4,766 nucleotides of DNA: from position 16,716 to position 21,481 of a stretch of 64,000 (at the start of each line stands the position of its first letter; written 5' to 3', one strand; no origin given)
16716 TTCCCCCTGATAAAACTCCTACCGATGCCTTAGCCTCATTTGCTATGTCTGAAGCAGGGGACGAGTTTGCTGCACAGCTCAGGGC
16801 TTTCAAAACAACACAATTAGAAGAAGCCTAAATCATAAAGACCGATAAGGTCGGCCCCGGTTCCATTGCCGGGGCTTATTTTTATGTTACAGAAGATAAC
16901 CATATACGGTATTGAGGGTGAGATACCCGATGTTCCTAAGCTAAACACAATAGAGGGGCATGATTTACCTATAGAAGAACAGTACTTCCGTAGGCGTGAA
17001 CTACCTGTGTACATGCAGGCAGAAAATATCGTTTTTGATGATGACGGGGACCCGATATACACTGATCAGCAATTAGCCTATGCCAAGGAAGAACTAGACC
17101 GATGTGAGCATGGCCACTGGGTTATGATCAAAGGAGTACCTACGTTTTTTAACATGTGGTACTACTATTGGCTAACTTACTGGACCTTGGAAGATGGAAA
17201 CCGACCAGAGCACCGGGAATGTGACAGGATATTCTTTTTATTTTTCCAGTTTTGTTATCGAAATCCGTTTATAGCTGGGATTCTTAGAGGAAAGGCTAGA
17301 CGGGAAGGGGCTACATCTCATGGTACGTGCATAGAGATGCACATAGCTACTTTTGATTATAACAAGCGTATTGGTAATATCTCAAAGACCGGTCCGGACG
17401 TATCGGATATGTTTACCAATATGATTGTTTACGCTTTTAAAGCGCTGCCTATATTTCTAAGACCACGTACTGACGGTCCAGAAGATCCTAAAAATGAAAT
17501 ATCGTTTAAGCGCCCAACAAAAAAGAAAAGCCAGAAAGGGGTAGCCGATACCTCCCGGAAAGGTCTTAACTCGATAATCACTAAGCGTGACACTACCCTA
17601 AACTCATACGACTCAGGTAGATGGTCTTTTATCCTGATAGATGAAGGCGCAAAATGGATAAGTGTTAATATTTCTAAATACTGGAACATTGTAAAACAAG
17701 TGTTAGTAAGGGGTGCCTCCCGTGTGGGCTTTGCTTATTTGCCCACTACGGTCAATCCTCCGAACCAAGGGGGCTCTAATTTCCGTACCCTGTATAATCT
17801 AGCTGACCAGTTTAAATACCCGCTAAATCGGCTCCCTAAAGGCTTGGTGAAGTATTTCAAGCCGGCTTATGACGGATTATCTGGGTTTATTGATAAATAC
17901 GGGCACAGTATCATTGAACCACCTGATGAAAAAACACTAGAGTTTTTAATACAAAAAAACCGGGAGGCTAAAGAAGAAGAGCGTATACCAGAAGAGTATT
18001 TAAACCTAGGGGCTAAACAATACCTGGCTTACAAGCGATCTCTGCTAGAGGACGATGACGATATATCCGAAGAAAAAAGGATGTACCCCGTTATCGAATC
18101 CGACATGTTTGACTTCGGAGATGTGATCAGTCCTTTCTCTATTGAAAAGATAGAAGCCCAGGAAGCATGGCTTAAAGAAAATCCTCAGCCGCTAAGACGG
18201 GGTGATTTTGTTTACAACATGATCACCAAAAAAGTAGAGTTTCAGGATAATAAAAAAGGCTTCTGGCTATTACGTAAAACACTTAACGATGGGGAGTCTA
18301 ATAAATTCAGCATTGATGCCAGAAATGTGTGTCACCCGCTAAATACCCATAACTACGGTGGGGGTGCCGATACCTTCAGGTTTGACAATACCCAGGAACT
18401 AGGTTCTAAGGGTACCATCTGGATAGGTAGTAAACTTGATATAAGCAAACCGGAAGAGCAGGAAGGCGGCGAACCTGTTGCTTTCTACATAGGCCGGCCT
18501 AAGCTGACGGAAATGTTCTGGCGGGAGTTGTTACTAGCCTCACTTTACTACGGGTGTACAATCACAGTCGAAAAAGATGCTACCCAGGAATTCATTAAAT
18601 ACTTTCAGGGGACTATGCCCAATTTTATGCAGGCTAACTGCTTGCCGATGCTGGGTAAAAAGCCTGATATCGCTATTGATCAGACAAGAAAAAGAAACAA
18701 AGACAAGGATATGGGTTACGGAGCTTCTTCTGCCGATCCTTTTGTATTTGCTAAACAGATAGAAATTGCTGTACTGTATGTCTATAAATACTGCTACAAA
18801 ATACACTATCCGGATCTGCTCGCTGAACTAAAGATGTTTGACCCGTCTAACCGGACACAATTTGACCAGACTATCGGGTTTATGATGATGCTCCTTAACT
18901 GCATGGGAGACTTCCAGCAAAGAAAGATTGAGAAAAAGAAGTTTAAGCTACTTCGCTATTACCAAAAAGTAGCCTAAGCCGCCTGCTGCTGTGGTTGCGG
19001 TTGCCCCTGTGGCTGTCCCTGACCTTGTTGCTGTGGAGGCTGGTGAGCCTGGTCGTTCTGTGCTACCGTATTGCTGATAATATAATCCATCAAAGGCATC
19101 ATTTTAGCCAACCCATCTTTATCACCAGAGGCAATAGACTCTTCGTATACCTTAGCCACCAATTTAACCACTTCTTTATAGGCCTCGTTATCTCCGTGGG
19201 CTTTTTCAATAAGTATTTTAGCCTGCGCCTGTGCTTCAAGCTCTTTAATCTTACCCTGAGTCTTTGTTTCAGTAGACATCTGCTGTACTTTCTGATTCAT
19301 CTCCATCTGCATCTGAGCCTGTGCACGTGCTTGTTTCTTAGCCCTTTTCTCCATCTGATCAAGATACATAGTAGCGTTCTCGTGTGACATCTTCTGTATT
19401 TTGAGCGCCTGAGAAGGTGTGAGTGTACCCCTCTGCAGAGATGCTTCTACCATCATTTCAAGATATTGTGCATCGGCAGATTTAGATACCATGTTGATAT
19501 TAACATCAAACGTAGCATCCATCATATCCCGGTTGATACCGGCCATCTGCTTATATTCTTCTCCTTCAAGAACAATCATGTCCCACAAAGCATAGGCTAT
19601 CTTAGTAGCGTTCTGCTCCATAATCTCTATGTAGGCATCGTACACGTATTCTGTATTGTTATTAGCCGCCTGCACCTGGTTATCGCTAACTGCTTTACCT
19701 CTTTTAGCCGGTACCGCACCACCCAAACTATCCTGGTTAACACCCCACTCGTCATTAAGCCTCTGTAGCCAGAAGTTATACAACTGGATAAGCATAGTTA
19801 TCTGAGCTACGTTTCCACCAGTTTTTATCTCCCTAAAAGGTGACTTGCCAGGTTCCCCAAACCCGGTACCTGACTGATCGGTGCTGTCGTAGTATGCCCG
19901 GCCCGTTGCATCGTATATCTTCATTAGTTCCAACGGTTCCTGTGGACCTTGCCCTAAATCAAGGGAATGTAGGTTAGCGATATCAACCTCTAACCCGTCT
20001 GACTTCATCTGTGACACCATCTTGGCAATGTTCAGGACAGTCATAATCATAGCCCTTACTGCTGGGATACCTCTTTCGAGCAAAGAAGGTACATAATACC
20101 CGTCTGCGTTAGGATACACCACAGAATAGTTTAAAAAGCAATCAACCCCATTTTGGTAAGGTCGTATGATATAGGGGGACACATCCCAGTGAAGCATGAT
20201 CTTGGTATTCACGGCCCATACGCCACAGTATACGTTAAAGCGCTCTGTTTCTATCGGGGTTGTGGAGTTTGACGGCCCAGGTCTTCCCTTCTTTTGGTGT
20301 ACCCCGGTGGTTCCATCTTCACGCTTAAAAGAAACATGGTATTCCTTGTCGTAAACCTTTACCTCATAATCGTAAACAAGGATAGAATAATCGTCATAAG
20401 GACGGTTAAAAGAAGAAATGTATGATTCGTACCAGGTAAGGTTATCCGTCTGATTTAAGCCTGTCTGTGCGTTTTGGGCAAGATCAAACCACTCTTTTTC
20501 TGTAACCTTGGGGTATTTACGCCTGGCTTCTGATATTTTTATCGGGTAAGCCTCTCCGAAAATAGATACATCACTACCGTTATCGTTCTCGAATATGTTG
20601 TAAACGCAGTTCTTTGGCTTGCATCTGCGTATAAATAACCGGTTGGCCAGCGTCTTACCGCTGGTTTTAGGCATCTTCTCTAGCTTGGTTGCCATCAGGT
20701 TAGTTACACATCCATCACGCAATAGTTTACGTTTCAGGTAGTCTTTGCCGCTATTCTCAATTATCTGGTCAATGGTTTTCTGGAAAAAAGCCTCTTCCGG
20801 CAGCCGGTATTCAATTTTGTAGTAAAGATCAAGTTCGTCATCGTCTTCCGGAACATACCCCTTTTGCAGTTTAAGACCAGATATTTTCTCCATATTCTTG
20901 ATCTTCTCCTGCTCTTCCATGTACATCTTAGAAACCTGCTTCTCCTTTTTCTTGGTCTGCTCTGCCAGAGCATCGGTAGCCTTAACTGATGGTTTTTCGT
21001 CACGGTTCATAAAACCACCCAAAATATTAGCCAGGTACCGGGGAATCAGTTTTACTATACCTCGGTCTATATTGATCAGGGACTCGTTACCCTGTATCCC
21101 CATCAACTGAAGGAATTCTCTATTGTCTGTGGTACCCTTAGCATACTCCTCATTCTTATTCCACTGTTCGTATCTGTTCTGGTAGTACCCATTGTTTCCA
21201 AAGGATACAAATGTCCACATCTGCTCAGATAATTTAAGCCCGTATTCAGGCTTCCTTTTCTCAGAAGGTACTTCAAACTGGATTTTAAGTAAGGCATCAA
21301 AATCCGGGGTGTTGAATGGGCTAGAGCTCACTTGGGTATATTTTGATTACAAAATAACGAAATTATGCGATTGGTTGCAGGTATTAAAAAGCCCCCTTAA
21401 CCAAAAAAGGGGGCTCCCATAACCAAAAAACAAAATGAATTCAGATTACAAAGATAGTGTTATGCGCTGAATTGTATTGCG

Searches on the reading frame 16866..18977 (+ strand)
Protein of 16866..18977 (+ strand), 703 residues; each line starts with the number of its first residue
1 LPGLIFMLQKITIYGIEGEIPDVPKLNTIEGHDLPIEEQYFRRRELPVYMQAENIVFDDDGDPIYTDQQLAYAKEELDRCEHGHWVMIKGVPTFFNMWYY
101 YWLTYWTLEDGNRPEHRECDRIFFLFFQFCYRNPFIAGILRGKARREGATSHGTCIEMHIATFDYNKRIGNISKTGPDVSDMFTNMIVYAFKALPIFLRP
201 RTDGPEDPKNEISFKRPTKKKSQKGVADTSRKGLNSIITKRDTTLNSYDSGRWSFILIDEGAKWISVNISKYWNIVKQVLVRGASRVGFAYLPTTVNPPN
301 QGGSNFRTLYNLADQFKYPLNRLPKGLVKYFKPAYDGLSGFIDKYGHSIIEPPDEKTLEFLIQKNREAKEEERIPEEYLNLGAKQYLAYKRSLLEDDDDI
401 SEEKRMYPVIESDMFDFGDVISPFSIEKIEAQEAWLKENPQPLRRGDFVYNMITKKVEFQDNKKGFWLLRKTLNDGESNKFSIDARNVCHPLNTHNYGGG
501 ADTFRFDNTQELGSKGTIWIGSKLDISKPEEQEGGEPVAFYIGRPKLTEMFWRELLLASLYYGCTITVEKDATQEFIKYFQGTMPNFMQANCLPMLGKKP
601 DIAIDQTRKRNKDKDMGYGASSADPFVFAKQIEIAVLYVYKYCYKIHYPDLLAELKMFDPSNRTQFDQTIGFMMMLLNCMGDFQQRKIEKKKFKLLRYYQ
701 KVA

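Call 52: search_protein_families(library=phrogs, proteins=[window:16866-18977:+], max_evalue=0.00001)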
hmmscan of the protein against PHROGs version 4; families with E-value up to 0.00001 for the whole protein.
window:16866-18977:+ (703 aa): 1 family
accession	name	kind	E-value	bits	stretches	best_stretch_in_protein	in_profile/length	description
phrog_6681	-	head and packaging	2.5e-66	225.5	1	9-691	29-734/758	terminase large subunit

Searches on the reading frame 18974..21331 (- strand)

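Call 52: search_protein_families(library=phrogs, proteins=[window:18974-21331:-], max_evalue=0.00001)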
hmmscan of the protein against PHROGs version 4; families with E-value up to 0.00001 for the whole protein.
window:18974-21331:- (785 aa): 1 family
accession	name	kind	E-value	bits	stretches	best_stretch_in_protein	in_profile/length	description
phrog_6547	-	head and packaging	1.3e-46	160.1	1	23-714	16-748/827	portal protein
